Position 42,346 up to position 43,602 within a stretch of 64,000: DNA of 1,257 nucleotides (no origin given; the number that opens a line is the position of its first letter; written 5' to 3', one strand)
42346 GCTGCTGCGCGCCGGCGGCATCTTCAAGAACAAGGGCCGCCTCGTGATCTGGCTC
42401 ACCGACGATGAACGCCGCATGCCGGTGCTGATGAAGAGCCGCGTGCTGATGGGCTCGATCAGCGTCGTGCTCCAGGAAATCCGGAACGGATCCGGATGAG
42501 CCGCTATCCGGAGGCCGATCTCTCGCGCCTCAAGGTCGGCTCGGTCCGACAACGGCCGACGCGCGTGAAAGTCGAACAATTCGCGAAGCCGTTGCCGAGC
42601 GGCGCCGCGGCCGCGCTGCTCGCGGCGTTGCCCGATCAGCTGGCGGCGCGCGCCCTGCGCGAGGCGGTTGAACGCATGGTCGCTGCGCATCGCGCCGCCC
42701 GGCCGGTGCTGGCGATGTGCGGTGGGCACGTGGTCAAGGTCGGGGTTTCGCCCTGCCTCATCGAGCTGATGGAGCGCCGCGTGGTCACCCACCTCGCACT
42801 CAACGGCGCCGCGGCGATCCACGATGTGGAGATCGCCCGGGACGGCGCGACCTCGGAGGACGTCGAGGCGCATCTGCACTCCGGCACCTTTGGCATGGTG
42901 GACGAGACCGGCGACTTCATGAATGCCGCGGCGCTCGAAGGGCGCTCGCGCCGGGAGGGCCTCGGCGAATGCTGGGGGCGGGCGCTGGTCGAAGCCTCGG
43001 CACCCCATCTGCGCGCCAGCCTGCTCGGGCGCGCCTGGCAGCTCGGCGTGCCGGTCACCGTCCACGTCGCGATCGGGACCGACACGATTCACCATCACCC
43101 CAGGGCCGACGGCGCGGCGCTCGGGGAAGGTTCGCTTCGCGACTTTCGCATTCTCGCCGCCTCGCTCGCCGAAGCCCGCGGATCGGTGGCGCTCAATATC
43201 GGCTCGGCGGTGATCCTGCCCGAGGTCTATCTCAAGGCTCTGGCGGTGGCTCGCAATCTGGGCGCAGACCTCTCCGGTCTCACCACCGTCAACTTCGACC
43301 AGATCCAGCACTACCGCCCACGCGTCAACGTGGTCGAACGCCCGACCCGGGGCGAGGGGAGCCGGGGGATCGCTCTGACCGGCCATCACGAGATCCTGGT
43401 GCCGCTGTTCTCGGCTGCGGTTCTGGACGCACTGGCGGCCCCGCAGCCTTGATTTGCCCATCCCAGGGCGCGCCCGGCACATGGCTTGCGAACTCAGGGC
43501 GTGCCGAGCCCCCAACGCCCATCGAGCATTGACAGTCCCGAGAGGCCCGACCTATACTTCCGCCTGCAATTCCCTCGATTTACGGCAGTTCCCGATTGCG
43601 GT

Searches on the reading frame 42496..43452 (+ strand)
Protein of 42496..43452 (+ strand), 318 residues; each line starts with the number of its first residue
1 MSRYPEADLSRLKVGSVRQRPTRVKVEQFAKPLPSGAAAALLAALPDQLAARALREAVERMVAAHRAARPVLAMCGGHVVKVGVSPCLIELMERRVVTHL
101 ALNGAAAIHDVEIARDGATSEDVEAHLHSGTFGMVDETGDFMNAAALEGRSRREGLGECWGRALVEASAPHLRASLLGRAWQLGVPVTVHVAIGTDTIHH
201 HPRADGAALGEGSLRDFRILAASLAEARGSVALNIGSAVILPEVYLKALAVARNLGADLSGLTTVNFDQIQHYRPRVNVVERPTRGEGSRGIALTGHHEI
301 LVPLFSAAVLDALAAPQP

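Call 7: search_protein_families(library=pfam, proteins=[window:42496-43452:+], max_evalue=0.001)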
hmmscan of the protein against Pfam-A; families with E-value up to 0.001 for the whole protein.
window:42496-43452:+ (318 aa): 0 families

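Call 35: search_protein_families(library=ncbifam, proteins=[window:42496-43452:+], max_evalue=0.01)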
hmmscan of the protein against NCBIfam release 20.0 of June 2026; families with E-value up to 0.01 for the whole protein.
window:42496-43452:+ (318 aa): 1 family
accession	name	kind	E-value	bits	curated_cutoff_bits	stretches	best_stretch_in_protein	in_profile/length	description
NF052581.1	GSU2086_dom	subfamily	6.8e-114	380.5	250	1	7-307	2-300/301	GSU2086 family protein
